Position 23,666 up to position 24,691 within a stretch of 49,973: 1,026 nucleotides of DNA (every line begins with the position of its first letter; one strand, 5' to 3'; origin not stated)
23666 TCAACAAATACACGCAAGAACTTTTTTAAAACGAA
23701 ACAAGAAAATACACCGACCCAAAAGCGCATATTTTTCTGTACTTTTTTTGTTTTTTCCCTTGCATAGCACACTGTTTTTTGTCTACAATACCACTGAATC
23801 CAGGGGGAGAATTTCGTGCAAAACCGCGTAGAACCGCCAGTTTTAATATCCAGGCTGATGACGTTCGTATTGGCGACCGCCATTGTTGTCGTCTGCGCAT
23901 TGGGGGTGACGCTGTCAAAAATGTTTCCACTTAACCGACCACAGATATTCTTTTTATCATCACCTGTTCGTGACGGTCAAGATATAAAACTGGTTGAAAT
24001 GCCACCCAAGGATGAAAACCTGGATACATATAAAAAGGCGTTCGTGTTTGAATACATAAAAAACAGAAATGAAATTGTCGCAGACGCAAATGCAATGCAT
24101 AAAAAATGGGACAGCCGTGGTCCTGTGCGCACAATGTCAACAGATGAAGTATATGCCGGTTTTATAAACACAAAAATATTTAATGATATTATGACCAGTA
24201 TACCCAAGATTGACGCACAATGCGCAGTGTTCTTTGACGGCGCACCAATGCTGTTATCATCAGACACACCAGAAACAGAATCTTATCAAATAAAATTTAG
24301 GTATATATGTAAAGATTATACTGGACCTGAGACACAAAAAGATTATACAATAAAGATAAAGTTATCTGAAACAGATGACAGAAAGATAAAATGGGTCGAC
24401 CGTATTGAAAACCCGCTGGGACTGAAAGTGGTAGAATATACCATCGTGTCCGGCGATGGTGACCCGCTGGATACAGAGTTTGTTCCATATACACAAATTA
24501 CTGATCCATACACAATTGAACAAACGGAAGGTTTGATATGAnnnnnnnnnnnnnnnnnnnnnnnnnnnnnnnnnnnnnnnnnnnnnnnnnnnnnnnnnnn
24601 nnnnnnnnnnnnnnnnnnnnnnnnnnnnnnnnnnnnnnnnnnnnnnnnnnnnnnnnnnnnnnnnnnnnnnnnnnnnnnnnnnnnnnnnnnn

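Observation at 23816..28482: Stand-alone virB8-virB9-virB10-like operon with no other T4SS component in 50 kb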

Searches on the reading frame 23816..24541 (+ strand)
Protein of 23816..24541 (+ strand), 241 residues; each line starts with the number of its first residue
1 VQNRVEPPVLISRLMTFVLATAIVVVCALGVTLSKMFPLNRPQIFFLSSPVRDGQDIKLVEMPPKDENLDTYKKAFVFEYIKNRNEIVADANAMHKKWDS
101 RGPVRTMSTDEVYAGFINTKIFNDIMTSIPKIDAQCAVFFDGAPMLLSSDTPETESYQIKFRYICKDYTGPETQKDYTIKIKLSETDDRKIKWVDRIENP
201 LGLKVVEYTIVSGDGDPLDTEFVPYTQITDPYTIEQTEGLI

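Call 4: search_protein_families(library=pfam, proteins=[window:23816-24541:+], max_evalue=0.1)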
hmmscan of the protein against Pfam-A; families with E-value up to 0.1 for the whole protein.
window:23816-24541:+ (241 aa): 1 family
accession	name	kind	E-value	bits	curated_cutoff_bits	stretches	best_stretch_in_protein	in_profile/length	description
PF04335.19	VirB8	-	3.8e-10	40.4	23.2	1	15-210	22-210/213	VirB8 protein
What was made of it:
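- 23816..24541 (+): VirB8 homologue (B8, 241 aa): short conserved cytoplasmic tail, one transmembrane segment (about aa 14-36), periplasmic NTF2-like domain ending in NPLG. PF04335 at 40.4 bits, above the gathering score (call 4).
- On Type IV secretion system (P-type / VirB-like): PF04335 at 40.4 bits (call 4).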

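Call 5: search_protein_families(library=ncbifam, proteins=[window:23816-24541:+], max_evalue=0.1)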
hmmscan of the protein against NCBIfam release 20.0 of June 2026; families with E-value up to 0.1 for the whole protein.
window:23816-24541:+ (241 aa): 0 families

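Call 32: search_solved_structures(query=window:23816-24541:+, max_evalue=1, show_alignments=1)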
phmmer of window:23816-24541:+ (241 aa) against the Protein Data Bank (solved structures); distinct sequences matched with E-value up to 1: 0.

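Call 54: search_solved_structures(query=A4, max_evalue=1, show_alignments=1)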
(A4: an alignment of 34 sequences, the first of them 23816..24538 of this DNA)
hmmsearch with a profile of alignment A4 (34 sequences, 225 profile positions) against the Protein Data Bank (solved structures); distinct sequences matched with E-value up to 1: 7.
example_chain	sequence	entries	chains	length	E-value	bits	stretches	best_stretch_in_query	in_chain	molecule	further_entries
4jf8_A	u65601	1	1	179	0.022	17.3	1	108-208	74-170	TrwG component of type IV secretion system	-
4lso_A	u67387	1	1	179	0.16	14.5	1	143-208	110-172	Type IV secretion system protein virB8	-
4kz1_A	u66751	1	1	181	0.17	14.4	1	177-208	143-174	VirB8 protein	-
4mei_A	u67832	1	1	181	0.32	13.5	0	185-208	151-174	VirB8 protein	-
7o41_D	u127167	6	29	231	0.4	13.2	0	145-208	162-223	TrwG protein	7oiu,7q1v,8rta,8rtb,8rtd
9fqr_Qy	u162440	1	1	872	0.57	12.7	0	58-125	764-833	Dynein regulatory complex subunit 7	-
4nhf_A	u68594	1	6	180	0.68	12.4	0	157-208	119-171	TrwG protein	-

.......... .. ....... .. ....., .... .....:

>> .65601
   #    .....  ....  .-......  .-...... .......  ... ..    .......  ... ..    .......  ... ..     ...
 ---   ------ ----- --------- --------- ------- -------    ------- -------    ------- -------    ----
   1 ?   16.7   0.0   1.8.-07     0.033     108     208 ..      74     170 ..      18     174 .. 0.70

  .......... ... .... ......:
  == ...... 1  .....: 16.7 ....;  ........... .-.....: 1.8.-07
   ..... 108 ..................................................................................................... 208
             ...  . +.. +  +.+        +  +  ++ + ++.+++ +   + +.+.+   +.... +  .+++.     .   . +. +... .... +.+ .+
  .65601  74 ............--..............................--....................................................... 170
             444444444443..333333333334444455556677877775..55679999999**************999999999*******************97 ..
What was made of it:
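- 23816..24541 (+): A profile of 34 family members hits TrwG/VirB8 structures weakly (E = 0.022), aligned through the NPLG motif (call 54).
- On Type IV secretion system (P-type / VirB-like): The family profile hits TrwG and VirB8 structures only weakly, E = 0.022 (call 54).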
